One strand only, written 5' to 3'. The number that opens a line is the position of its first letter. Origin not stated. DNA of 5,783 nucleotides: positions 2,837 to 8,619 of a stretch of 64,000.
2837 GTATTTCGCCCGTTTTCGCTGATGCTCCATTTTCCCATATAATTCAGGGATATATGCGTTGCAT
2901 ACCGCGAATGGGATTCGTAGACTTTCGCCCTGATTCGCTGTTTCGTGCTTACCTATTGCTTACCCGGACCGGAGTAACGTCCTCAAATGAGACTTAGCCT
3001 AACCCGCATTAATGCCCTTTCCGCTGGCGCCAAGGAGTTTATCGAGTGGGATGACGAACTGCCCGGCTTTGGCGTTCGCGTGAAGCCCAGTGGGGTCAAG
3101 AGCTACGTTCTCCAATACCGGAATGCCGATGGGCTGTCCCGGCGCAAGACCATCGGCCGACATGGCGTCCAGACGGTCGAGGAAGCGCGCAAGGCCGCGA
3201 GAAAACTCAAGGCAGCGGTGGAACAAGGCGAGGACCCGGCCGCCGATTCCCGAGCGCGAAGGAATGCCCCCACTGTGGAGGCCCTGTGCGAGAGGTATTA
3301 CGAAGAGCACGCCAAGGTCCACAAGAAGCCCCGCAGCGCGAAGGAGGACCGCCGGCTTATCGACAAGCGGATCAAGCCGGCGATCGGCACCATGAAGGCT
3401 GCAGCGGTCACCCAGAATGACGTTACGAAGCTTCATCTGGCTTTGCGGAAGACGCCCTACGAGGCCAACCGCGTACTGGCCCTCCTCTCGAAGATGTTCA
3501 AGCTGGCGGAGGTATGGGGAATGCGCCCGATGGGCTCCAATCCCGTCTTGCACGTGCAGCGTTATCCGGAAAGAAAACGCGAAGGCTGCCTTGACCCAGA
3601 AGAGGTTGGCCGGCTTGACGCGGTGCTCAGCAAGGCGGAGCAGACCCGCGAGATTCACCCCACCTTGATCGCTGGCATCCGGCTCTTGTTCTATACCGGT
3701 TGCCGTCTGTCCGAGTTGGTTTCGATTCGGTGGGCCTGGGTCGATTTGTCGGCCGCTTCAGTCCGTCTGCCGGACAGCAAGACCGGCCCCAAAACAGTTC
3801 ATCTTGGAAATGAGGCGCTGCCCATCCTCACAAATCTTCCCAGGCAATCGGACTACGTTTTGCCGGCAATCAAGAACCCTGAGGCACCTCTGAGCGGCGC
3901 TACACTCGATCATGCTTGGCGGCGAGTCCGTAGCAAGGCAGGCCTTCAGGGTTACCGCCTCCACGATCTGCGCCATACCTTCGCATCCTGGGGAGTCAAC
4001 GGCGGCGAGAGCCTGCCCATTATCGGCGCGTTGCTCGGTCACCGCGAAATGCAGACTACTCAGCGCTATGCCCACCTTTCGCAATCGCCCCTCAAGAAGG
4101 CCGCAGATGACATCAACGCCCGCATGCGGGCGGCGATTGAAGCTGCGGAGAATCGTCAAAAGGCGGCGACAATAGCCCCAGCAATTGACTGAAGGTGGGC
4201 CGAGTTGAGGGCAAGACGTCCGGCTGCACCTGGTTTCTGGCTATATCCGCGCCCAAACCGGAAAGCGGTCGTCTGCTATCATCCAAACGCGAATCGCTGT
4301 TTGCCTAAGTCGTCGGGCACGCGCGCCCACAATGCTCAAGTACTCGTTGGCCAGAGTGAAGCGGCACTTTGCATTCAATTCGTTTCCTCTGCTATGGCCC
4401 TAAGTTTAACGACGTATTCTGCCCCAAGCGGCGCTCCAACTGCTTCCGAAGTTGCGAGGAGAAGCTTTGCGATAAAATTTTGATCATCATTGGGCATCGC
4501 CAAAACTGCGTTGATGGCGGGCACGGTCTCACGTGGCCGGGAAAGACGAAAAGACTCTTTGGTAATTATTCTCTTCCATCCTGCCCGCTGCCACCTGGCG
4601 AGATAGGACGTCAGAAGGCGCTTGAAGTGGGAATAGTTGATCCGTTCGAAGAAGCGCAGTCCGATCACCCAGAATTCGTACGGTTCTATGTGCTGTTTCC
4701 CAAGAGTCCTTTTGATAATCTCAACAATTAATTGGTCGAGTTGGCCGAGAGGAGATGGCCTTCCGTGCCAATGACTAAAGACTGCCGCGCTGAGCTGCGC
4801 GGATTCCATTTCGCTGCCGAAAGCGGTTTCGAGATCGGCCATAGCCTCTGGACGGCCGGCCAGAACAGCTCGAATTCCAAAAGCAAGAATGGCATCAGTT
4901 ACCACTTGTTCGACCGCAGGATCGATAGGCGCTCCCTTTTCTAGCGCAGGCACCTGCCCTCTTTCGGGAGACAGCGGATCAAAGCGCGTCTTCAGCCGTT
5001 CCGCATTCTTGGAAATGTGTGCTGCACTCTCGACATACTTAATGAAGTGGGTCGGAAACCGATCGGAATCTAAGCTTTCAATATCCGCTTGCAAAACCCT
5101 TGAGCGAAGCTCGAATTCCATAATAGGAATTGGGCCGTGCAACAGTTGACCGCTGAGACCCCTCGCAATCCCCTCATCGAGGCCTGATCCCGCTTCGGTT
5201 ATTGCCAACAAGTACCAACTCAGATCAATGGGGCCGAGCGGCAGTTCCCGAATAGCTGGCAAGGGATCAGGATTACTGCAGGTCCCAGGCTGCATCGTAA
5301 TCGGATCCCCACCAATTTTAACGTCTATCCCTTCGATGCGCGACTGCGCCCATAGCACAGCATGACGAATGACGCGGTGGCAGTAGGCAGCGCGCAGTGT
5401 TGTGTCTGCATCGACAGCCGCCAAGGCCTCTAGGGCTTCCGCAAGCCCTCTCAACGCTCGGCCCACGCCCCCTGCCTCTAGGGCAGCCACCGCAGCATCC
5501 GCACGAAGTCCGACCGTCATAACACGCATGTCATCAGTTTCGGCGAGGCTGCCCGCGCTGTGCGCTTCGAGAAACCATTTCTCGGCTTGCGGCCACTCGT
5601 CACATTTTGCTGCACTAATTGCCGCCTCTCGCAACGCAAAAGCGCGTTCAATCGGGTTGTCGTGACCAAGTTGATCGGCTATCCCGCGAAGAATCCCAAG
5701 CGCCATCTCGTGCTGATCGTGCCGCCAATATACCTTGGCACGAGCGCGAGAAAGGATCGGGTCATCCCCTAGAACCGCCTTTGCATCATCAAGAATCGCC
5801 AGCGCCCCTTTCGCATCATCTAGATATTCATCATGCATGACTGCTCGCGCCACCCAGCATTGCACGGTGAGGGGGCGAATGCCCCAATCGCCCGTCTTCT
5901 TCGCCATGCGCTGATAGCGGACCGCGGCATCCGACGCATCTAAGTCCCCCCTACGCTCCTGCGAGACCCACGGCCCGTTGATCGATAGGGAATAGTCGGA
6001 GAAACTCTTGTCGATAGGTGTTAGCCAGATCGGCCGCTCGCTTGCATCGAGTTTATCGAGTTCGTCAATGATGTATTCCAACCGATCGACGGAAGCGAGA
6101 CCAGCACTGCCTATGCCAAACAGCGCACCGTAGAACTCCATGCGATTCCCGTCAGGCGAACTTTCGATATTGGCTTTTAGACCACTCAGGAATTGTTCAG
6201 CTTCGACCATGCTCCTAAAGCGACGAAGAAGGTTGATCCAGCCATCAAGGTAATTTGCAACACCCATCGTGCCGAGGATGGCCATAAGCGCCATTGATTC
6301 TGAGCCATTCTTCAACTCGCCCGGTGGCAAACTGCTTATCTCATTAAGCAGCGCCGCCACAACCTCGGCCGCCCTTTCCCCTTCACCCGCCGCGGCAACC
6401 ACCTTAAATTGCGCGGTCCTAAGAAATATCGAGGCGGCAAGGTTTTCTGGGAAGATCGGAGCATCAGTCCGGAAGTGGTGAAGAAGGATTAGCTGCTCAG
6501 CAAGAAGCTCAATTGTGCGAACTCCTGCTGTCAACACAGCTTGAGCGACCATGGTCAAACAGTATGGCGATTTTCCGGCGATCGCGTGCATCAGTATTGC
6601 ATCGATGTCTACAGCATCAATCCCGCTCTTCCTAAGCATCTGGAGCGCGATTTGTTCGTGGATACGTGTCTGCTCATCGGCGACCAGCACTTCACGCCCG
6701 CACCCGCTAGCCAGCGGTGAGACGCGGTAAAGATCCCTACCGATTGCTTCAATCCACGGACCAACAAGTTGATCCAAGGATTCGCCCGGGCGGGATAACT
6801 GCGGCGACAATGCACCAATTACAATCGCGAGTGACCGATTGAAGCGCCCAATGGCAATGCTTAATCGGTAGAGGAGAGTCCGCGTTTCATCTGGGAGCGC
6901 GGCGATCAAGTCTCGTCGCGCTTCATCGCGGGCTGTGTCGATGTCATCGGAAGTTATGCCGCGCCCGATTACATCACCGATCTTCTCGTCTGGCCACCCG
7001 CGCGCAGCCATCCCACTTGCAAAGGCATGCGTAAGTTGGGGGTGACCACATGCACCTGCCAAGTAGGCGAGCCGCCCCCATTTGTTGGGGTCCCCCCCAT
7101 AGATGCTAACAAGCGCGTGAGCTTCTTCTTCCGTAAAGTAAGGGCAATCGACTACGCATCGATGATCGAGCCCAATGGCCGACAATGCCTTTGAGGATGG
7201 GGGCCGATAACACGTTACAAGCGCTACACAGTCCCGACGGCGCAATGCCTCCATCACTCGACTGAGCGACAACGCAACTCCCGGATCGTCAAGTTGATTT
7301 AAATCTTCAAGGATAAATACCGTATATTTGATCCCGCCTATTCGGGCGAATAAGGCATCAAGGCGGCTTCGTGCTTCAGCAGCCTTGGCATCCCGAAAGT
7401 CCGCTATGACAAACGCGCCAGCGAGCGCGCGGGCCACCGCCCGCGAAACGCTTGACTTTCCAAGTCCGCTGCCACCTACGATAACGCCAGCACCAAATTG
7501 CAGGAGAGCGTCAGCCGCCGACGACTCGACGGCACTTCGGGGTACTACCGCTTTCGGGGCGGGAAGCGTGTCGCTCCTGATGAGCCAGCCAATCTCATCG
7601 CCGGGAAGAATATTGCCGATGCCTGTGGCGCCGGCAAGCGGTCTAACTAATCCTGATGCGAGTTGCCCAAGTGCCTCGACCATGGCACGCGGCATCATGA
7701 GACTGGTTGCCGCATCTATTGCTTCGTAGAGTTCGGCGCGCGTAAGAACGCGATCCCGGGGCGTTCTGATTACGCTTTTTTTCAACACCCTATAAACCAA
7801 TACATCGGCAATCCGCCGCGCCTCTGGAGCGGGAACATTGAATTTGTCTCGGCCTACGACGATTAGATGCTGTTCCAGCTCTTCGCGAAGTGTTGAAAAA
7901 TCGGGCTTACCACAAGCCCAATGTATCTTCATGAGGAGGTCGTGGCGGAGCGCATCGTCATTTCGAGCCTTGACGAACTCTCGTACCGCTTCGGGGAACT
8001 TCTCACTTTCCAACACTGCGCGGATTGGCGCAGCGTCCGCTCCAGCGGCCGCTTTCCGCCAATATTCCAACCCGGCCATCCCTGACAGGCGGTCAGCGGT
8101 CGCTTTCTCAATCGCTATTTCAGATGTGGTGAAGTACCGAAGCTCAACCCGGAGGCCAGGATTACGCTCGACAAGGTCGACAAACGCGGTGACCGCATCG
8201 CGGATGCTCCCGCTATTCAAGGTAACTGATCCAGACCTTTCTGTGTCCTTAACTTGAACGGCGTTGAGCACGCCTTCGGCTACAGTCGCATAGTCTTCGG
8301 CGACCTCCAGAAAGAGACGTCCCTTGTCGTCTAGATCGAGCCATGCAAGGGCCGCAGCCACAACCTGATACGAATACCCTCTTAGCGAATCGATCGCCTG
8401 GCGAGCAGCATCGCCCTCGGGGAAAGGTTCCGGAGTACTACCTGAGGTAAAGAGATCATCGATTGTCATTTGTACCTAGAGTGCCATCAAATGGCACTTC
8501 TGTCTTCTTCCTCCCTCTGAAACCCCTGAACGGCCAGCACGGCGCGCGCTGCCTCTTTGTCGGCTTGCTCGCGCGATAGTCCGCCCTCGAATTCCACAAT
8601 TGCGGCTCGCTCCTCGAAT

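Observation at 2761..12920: Complete capsid-less, relaxase-less minimal satellite in tRNA-Leu(CAA)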

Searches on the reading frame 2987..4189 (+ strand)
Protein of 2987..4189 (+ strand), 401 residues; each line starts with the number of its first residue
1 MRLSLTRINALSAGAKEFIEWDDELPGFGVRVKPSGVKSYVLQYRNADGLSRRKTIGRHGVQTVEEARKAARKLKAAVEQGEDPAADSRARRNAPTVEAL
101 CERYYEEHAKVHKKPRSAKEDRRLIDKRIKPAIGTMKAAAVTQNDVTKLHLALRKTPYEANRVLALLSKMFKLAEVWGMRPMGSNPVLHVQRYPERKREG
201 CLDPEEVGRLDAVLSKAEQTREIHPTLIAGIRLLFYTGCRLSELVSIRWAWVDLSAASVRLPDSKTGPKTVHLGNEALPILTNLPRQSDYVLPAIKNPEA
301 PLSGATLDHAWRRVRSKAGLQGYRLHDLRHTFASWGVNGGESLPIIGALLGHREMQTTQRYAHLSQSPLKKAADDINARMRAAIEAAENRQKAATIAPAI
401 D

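Call 6: search_protein_families(library=pfam, proteins=[window:2987-4189:+], max_evalue=0.01)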
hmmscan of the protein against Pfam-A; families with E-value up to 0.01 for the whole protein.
window:2987-4189:+ (401 aa): 4 families
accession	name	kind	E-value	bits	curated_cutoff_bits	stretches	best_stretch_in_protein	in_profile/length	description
PF00589.27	Phage_integrase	-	9.4e-24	84.5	27.1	1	202-365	3-169/172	Phage integrase family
PF13356.12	Arm-DNA-bind_3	-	8.9e-15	55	27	1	20-90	16-82/83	Arm DNA-binding domain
PF14659.12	Phage_int_SAM_3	-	1.6e-05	25.4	22.6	1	96-149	1-53/58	Phage integrase, N-terminal SAM-like domain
PF22022.2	Phage_int_M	-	3.2e-05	24.5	27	1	98-180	2-85/96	Phage integrase central domain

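Call 7: search_protein_families(library=phrogs, proteins=[window:2987-4189:+], max_evalue=0.01)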
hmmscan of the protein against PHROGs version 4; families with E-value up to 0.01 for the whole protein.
window:2987-4189:+ (401 aa): 10 families
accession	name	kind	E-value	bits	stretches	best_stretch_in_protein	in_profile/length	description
phrog_1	-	integration and excision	2.2e-64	219.8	1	23-389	111-460/611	integrase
phrog_216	-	integration and excision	6.1e-30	105.3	1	179-392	32-252/301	integrase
phrog_35951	-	unknown function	1.1e-13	52.5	1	308-380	6-78/97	-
phrog_3423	-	unknown function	3.2e-10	41.2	1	26-145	29-152/157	-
phrog_25190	-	integration and excision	8e-06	27.2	1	272-369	4-94/109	integrase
phrog_7269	-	integration and excision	8.7e-06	26.6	1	312-372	18-77/89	integrase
phrog_7685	-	integration and excision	9.6e-06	26.3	1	321-377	179-236/240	integrase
phrog_23783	-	integration and excision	2.2e-05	25.5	1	38-178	15-142/162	integrase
phrog_26960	-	unknown function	0.00015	23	1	37-160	17-133/146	-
phrog_7244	-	integration and excision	0.00032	21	1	128-270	105-239/263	integrase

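Call 8: search_protein_families(library=padloc, proteins=[window:2987-4189:+], max_evalue=0.01)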
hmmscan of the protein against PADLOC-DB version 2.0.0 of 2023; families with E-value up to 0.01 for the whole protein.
window:2987-4189:+ (401 aa): 0 families

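Call 9: search_protein_families(library=ncbifam, proteins=[window:2987-4189:+], max_evalue=0.01)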
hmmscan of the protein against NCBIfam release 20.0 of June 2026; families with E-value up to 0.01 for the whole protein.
window:2987-4189:+ (401 aa): 8 families
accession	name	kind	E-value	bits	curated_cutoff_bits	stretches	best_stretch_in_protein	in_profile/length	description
NF040815.2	recomb_XerA_Arch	equivalog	5.3e-22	78.6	220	1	142-372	39-262/263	site-specific tyrosine recombinase/integron integrase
TIGR02224.1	recomb_XerC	equivalog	2.3e-18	66.6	335.15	1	183-376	87-289/295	tyrosine recombinase XerC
NF001399.0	PRK00283.1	subfamily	4.7e-18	65.5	279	1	97-374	9-293/300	tyrosine recombinase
TIGR02225.1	recomb_XerD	equivalog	4.9e-18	65.5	329.6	1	137-375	37-285/290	site-specific tyrosine recombinase XerD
TIGR02249.1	integrase_gron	subfamily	2.5e-10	40.2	265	1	305-366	240-302/315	integron integrase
NF003462.0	PRK05084.1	equivalog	1.6e-09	37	267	1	325-377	305-357/360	tyrosine recombinase XerS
NF002331.0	PRK01287.1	subfamily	2.8e-07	29.9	371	1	231-390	168-338/365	site-specific tyrosine recombinase XerC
NF011946.0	PRK15417.1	equivalog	0.00054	19.2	435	1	305-366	255-317/337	integron integrase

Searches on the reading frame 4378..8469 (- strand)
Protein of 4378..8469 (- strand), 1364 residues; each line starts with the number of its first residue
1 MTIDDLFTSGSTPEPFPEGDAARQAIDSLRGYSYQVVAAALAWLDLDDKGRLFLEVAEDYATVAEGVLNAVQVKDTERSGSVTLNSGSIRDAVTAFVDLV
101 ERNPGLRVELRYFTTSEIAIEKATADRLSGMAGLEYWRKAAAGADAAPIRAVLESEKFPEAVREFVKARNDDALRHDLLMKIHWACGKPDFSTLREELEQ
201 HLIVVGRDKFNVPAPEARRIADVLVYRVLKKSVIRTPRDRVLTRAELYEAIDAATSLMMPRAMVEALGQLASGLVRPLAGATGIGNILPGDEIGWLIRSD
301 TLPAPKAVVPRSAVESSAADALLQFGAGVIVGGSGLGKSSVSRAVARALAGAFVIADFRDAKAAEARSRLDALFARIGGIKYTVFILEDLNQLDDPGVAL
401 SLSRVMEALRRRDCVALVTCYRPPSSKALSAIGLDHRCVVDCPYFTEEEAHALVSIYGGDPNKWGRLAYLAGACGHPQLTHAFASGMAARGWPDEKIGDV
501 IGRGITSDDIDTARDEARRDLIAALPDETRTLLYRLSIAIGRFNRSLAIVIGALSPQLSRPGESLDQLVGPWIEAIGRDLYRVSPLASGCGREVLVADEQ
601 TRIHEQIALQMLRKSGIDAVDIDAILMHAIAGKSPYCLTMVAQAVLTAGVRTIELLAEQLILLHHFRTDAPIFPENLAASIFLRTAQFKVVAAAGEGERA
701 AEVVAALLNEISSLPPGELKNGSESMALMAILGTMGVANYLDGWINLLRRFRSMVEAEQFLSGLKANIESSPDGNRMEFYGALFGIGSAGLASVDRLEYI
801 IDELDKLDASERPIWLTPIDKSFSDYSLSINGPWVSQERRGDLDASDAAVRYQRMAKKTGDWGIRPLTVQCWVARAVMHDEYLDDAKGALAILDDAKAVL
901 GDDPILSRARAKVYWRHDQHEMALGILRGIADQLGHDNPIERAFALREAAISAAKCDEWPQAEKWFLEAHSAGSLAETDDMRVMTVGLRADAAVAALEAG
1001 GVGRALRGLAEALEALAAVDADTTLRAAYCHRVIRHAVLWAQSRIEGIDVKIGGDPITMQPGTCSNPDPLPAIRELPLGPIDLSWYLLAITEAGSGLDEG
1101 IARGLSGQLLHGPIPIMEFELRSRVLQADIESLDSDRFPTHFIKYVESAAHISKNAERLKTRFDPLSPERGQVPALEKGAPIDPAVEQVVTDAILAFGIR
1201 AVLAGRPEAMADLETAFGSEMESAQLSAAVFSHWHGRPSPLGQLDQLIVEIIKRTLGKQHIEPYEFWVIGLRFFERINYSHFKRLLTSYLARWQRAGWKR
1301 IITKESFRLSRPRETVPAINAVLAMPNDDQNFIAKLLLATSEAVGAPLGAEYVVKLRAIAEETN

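Call 6: search_protein_families(library=pfam, proteins=[window:4378-8469:-], max_evalue=0.01)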
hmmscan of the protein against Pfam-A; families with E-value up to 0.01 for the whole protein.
window:4378-8469:- (1364 aa): 1 family
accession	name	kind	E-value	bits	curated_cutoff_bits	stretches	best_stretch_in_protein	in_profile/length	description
PF00004.35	AAA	-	0.0054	17.6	21.2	0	330-423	3-111/131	ATPase family associated with various cellular activities (AAA)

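Call 7: search_protein_families(library=phrogs, proteins=[window:4378-8469:-], max_evalue=0.01)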
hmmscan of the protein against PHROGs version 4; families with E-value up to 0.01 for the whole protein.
window:4378-8469:- (1364 aa): 1 family
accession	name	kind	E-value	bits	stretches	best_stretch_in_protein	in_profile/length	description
phrog_168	-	DNA, RNA and nucleotide metabolism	0.0028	18.4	1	329-422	46-139/314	clamp loader of DNA polymerase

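Call 8: search_protein_families(library=padloc, proteins=[window:4378-8469:-], max_evalue=0.01)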
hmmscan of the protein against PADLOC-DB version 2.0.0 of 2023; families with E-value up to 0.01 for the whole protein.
window:4378-8469:- (1364 aa): 1 family
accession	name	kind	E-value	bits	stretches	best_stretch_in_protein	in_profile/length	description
PDLC03848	LmuA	-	2.3e-11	42.6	1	23-251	6-222/373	-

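Call 9: search_protein_families(library=ncbifam, proteins=[window:4378-8469:-], max_evalue=0.01)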
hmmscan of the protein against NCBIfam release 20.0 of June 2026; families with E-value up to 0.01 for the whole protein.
window:4378-8469:- (1364 aa): 0 families

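Call 72: search_solved_structures(query=window:4378-8469:-, max_evalue=1)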
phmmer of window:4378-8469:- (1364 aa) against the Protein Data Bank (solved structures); distinct sequences matched with E-value up to 1: 4.
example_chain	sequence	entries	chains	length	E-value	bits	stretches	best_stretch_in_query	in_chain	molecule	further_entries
3tho_A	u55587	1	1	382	0.044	14.8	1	312-450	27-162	Probable DNA double-strand break repair Rad50 ATPase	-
3qf7_A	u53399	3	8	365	0.045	14.8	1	316-450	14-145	Rad50 | Probable DNA double-strand break repair Rad50 ATPase,Probable DNA double-strand break repa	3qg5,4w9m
2nsp_A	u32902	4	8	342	0.81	10.6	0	793-862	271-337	Pectinesterase A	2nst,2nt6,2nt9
2ntb_A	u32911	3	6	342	0.81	10.6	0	793-862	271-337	Pectinesterase A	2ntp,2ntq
